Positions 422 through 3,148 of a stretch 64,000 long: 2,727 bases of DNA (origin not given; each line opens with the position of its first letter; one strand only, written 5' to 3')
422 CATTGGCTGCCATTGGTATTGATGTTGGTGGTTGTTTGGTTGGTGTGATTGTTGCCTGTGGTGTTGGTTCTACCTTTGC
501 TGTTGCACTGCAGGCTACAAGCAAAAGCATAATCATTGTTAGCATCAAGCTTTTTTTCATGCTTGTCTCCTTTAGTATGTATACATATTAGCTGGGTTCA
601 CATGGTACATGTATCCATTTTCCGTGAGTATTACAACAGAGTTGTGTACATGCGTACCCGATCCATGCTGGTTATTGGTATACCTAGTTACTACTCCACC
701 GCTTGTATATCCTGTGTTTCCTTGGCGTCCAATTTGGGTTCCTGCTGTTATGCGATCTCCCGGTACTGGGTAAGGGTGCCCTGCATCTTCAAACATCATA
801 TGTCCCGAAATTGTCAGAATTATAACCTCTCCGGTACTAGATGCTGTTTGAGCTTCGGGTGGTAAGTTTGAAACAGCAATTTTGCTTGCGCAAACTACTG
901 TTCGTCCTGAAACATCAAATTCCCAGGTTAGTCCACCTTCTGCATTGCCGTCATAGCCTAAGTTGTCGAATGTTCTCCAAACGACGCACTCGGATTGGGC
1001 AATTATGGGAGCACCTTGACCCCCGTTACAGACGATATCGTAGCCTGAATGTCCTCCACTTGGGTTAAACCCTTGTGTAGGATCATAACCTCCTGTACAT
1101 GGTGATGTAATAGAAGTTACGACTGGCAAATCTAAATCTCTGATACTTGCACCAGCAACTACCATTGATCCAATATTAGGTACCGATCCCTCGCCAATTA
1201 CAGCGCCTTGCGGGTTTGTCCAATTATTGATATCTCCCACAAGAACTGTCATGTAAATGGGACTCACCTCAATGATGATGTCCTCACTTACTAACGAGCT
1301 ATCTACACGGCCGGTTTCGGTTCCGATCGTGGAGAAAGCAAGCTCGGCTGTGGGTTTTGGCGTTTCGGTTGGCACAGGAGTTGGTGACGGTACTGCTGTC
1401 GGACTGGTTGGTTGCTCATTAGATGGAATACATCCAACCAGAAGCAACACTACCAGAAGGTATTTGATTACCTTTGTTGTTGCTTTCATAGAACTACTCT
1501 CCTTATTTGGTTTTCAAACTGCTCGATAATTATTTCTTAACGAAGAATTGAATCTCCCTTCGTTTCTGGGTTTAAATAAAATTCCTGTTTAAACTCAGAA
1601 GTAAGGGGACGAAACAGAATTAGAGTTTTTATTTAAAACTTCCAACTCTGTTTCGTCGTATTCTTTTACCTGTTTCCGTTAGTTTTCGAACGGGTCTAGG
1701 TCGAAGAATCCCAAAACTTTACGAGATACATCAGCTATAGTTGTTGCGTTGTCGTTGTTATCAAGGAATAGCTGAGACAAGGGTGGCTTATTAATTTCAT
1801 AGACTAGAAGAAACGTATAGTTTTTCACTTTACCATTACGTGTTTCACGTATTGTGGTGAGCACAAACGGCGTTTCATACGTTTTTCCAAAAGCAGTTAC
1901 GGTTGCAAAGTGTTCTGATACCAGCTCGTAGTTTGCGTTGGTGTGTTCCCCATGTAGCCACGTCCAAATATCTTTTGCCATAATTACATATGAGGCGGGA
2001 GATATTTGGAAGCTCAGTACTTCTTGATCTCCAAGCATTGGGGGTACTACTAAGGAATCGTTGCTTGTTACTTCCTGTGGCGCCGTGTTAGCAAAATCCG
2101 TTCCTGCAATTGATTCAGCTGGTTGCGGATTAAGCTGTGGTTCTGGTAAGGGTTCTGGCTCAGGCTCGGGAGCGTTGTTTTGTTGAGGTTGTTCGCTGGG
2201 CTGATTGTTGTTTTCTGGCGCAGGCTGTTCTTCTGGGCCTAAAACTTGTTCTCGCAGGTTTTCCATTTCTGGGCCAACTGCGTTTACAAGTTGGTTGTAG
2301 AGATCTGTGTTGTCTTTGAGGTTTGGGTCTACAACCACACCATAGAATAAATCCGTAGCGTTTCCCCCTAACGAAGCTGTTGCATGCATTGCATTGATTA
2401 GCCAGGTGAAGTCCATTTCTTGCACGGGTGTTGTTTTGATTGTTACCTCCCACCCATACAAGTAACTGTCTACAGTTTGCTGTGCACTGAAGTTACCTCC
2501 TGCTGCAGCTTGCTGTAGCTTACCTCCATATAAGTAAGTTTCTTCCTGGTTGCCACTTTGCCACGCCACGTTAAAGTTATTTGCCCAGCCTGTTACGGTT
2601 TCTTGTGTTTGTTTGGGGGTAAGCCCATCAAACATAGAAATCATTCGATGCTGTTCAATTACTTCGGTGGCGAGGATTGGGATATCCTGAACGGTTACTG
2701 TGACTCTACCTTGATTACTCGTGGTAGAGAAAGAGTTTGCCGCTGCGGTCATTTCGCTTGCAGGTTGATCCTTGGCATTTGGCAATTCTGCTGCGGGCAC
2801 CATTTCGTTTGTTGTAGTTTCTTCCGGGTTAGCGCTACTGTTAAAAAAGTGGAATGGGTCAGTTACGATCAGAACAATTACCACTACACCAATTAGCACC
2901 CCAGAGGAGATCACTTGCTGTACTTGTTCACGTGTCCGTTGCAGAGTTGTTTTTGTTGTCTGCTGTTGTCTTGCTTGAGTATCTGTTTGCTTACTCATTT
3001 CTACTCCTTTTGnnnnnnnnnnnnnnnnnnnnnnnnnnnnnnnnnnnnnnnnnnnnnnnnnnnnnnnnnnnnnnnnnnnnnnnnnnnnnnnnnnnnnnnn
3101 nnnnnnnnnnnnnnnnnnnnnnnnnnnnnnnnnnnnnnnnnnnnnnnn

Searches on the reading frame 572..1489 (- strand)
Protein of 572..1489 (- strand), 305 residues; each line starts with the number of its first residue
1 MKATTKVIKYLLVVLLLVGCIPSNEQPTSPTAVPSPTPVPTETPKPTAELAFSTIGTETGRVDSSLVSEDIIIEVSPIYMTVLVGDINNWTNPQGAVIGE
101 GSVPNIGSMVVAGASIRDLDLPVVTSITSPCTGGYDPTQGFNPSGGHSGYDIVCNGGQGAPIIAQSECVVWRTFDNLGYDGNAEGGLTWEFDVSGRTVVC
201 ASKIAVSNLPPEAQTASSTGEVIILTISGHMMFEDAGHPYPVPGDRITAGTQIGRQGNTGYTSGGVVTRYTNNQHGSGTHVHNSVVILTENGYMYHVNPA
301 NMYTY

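Call 7: search_protein_families(library=pfam, proteins=[window:572-1489:-], max_evalue=0.1)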
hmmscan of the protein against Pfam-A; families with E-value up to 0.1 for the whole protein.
window:572-1489:- (305 aa): 1 family
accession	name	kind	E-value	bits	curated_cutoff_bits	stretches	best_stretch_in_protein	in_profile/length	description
PF01551.29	Peptidase_M23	-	0.013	16.1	28.7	0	243-264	59-80/96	Peptidase family M23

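Call 12: search_protein_families(library=phrogs, proteins=[window:572-1489:-], max_evalue=0.1)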
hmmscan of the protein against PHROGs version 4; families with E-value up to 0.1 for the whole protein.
window:572-1489:- (305 aa): 2 families
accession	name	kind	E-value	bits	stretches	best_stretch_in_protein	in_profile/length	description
phrog_3578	-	lysis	0.0008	19.9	1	127-264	216-329/405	endolysin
phrog_812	-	lysis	0.0076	17.4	1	6-45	3-44/102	Rz-like spanin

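Call 13: find_encoding_contigs(protein=window:572-1489:-, flank=10000, max_places=4)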
Protein window:572-1489:- (305 aa): 1 contig read that carries it; 1 place shown.
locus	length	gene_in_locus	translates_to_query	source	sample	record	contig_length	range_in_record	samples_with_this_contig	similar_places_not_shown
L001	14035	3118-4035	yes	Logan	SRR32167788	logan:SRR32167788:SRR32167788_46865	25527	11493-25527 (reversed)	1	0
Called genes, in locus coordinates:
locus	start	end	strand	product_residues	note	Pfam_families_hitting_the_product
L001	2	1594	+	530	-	?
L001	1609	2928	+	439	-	-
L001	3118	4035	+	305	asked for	-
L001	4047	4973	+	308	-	-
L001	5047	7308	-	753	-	PF00133:tRNA-synt_1, PF09334:tRNA-synt_1g, PF13603:tRNA-synt_1_2, PF09334:tRNA-synt_1g (weak), PF08264:Anticodon_1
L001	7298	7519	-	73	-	PF06803:DUF1232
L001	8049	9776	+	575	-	PF00587:tRNA-synt_2b, PF04073:tRNA_edit, PF03129:HGTP_anticodon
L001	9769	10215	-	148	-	PF08020:DUF1706 (weak), PF12867:DinB_2 (weak)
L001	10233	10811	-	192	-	PF17278:DUF5343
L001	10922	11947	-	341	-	PF00814:TsaD, PF22521:HypF_C_2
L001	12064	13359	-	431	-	PF01547:SBP_bac_1, PF13416:SBP_bac_8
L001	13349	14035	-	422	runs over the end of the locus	PF04932:Wzy_C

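Call 25: search_protein_families(library=pfam, proteins=[L001:4047-4973:+], max_evalue=1)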
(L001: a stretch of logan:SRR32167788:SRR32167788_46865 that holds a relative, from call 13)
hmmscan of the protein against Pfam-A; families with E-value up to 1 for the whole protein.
L001:4047-4973:+ (308 aa): 1 family
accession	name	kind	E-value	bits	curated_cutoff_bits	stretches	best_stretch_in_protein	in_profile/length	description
PF20101.4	DUF6491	-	0.19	12.2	27.5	0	1-38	1-41/138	Family of unknown function (DUF6491)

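Call 26: search_protein_families(library=ncbifam, proteins=[window:572-1489:-, L001:4047-4973:+], max_evalue=0.1)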
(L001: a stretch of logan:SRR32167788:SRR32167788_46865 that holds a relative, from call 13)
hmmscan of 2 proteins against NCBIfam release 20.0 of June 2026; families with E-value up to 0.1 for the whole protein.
window:572-1489:- (305 aa): 0 families

L001:4047-4973:+ (308 aa): 2 families
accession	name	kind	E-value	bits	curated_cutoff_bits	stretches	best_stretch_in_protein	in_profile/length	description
NF041057.1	Rcas_1661_fam_Se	equivalog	0.014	15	190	1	7-63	2-59/247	Rcas_1661 family thioredoxin-like (seleno)lipoprotein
NF009336.0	PRK12696.1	equivalog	0.076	12.5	303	0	2-46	3-46/238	flagellar basal body L-ring protein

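Call 65: find_related_loci(query=A6, collection=viral_contigs, flank=10000)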
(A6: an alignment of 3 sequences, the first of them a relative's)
Query A6 (308 aa) in viral_contigs; peptide patterns used: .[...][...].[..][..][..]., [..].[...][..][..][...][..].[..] (x = any residue, [..] = any of these).
53 stretches matched a pattern, but none encodes a relative of the query by tblastn (E <= 1e-3).

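Call 66: find_related_loci(query=A5, collection=viral_contigs, flank=10000)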
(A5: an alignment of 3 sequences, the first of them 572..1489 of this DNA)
Query A5 (305 aa) in viral_contigs; peptide patterns used: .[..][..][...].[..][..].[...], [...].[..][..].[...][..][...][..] (x = any residue, [..] = any of these).
28 stretches matched a pattern, but none encodes a relative of the query by tblastn (E <= 1e-3).

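Call 103: search_protein_families(library=padloc, proteins=[window:572-1489:-, L001:4047-4973:+], max_evalue=0.01)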
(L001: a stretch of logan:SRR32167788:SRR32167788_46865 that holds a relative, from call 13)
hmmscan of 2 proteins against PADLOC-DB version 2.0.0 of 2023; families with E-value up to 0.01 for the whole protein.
window:572-1489:- (305 aa): 0 families

L001:4047-4973:+ (308 aa): 0 families

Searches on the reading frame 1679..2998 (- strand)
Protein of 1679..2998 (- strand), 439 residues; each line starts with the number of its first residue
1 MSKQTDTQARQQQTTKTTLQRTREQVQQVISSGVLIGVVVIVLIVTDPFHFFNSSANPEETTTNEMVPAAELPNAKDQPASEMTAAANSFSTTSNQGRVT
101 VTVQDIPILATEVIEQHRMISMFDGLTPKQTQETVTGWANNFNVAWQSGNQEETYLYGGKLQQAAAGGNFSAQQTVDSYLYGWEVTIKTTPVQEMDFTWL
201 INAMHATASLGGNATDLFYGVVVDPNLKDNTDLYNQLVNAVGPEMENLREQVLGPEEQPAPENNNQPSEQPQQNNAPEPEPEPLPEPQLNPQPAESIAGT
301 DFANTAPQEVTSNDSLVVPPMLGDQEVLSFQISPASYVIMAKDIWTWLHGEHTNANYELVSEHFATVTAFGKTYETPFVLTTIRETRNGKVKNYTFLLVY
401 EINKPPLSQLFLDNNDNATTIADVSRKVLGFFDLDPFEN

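Call 7: search_protein_families(library=pfam, proteins=[window:1679-2998:-], max_evalue=0.1)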
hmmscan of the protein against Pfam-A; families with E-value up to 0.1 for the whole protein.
window:1679-2998:- (439 aa): 1 family
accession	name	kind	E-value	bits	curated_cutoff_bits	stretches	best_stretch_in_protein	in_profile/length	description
PF05887.16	Trypan_PARP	-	0.00034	21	100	1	237-297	53-113/134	Procyclic acidic repetitive protein (PARP)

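Call 12: search_protein_families(library=phrogs, proteins=[window:1679-2998:-], max_evalue=0.1)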
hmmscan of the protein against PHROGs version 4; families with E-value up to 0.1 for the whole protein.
window:1679-2998:- (439 aa): 1 family
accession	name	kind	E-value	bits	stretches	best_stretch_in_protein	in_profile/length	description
phrog_25750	-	unknown function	0.0012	19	1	232-329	210-307/442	-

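Call 26: search_protein_families(library=ncbifam, proteins=[window:1679-2998:-], max_evalue=0.1)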
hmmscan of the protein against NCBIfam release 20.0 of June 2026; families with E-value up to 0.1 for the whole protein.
window:1679-2998:- (439 aa): 0 families

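Call 85: search_solved_structures(query=A10, max_evalue=5)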
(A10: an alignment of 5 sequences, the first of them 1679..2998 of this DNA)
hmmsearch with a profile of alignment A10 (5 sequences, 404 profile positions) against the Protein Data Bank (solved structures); distinct sequences matched with E-value up to 5: 0.

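Call 103: search_protein_families(library=padloc, proteins=[window:1679-2998:-], max_evalue=0.01)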
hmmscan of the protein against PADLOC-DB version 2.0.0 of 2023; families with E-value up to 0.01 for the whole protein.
window:1679-2998:- (439 aa): 0 families
